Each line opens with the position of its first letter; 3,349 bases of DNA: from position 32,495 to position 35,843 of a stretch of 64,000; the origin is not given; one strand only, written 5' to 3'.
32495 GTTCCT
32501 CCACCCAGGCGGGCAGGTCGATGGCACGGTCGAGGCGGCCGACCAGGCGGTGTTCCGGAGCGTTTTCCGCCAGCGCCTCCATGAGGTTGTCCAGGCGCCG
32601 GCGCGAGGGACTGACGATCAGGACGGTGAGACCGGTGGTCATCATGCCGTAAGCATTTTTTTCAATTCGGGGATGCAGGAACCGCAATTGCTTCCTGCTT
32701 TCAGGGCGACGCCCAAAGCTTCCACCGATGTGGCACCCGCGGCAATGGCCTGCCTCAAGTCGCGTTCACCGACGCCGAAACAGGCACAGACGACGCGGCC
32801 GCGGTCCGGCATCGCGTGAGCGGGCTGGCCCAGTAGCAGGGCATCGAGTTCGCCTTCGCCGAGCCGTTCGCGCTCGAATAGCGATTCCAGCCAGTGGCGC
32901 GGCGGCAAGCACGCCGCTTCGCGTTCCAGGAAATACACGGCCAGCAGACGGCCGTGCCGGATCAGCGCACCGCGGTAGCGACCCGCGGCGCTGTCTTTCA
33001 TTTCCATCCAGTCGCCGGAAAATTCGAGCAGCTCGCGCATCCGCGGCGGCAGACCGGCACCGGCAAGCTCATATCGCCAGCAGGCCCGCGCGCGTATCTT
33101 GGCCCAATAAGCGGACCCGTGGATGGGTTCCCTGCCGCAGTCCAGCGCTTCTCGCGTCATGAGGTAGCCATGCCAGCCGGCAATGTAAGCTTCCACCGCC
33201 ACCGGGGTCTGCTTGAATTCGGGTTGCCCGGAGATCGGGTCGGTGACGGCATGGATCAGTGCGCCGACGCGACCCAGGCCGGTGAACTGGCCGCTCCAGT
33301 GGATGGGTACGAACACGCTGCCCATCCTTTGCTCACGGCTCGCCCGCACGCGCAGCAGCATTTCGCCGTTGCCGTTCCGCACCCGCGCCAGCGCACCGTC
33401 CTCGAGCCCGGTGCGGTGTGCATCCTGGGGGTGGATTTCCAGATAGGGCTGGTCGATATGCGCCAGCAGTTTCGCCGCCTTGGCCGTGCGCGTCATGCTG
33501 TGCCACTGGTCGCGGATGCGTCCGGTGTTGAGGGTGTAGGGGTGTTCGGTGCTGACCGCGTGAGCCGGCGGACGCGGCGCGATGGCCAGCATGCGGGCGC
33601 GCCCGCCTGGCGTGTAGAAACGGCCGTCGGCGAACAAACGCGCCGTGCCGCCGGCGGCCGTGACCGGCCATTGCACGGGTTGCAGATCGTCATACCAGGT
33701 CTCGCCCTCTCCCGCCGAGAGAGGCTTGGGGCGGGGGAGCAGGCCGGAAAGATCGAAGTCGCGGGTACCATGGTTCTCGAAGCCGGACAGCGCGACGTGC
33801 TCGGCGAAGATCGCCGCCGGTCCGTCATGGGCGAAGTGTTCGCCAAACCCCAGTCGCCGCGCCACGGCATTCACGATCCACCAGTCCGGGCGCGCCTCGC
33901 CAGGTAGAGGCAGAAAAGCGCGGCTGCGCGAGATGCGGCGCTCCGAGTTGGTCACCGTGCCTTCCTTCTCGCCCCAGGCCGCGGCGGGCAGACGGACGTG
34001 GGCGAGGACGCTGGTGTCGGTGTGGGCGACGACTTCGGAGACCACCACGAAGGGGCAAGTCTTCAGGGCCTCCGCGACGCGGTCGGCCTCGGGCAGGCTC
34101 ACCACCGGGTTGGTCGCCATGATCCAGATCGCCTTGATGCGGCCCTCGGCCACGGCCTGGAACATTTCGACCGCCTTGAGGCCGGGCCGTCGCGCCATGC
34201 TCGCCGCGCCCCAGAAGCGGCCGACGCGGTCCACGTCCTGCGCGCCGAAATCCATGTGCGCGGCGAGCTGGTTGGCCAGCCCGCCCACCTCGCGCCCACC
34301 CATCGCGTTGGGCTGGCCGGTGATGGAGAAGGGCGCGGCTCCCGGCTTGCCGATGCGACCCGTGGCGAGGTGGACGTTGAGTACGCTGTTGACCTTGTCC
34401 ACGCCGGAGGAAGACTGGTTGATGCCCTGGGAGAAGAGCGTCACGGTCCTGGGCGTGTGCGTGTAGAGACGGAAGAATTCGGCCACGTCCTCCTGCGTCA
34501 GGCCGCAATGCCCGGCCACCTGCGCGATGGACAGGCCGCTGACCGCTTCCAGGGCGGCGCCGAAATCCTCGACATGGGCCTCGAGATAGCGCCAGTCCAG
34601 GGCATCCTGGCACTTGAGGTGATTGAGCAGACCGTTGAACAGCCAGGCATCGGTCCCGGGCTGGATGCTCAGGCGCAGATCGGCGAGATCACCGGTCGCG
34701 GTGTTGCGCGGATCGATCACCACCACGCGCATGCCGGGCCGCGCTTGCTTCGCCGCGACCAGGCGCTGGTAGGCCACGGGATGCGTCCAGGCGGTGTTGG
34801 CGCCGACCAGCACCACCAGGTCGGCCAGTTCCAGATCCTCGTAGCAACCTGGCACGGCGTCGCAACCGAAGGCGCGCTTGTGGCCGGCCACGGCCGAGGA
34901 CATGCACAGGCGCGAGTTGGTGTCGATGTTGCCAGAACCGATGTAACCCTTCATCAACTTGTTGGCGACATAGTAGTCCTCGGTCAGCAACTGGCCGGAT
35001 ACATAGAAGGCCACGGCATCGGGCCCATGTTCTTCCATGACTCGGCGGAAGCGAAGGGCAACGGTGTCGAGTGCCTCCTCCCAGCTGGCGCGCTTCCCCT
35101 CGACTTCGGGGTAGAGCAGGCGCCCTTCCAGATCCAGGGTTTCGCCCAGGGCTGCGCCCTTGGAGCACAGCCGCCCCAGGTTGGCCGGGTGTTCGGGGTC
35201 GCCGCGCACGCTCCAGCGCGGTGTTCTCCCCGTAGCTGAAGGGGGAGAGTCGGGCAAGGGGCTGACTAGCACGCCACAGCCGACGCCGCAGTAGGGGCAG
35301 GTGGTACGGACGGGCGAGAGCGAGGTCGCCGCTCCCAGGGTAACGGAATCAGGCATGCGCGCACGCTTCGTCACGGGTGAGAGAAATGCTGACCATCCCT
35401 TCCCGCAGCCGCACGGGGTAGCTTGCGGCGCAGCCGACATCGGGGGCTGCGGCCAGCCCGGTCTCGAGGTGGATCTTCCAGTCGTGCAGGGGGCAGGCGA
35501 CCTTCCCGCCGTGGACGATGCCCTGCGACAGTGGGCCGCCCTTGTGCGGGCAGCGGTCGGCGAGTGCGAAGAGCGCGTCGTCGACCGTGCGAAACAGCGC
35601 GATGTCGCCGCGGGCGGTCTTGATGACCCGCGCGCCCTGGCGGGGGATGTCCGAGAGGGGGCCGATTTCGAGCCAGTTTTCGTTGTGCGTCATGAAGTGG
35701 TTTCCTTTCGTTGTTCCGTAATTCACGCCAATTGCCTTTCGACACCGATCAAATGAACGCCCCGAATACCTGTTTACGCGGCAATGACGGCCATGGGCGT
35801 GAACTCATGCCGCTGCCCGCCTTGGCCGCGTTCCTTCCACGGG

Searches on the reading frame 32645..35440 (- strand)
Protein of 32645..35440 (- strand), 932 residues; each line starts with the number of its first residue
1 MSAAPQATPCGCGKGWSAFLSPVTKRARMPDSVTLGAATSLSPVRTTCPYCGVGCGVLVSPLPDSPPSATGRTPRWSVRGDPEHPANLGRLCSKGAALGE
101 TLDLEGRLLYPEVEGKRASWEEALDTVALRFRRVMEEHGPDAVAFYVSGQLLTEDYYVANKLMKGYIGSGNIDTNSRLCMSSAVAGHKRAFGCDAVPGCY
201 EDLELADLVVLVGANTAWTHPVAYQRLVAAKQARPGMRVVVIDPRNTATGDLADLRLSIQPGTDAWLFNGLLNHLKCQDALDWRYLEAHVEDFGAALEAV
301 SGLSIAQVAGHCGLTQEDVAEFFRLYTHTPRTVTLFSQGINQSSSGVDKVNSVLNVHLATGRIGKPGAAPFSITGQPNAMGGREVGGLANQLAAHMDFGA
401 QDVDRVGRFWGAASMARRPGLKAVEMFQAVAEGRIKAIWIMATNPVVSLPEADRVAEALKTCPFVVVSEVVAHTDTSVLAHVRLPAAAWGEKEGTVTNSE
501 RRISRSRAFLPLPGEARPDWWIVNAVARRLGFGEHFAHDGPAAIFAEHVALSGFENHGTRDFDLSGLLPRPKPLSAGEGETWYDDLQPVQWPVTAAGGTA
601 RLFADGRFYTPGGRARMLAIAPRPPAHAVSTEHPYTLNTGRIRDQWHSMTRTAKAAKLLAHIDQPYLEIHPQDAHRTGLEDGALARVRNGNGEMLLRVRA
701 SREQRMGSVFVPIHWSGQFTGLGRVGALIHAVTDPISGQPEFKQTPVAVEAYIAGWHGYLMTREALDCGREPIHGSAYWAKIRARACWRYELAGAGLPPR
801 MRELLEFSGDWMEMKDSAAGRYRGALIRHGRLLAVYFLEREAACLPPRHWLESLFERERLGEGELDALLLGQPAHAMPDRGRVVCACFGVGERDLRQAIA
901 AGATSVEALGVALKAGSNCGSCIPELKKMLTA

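Call 77: search_protein_families(library=pfam, proteins=[window:32645-35440:-], max_evalue=0.01)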
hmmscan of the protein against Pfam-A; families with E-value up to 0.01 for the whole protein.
window:32645-35440:- (932 aa): 4 families
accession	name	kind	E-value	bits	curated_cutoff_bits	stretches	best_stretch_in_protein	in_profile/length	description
PF00384.28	Molybdopterin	-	4.3e-70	236.9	24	1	107-528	1-352/353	Molybdopterin oxidoreductase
PF01568.27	Molydop_binding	-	1.5e-27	96.2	26.8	1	636-746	2-110/110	Molydopterin dinucleotide binding domain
PF04324.20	Fer2_BFD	-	7.2e-16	58.7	26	1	883-931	1-49/50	BFD-like [2Fe-2S] binding domain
PF04879.21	Molybdop_Fe4S4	-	1.3e-13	51.2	22.7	1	44-101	4-52/55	Molybdopterin oxidoreductase Fe4S4 domain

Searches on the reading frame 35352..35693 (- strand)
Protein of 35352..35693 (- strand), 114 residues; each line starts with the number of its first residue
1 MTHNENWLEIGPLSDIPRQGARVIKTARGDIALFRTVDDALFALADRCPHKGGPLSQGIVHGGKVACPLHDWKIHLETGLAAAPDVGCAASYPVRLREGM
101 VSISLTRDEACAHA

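Call 77: search_protein_families(library=pfam, proteins=[window:35352-35693:-], max_evalue=0.01)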
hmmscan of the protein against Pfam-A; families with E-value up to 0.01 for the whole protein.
window:35352-35693:- (114 aa): 3 families
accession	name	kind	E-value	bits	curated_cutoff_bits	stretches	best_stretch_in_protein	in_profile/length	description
PF00355.32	Rieske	-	5.5e-17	61.9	20.3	1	6-93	1-88/88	Rieske [2Fe-2S] domain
PF13806.12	Rieske_2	-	1.4e-13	51.1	27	1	6-103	1-103/104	Rieske-like [2Fe-2S] domain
PF22543.2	Rieske_4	-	0.00091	19.9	28.4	1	22-80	14-76/119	Soluble Rieske-type ferredoxin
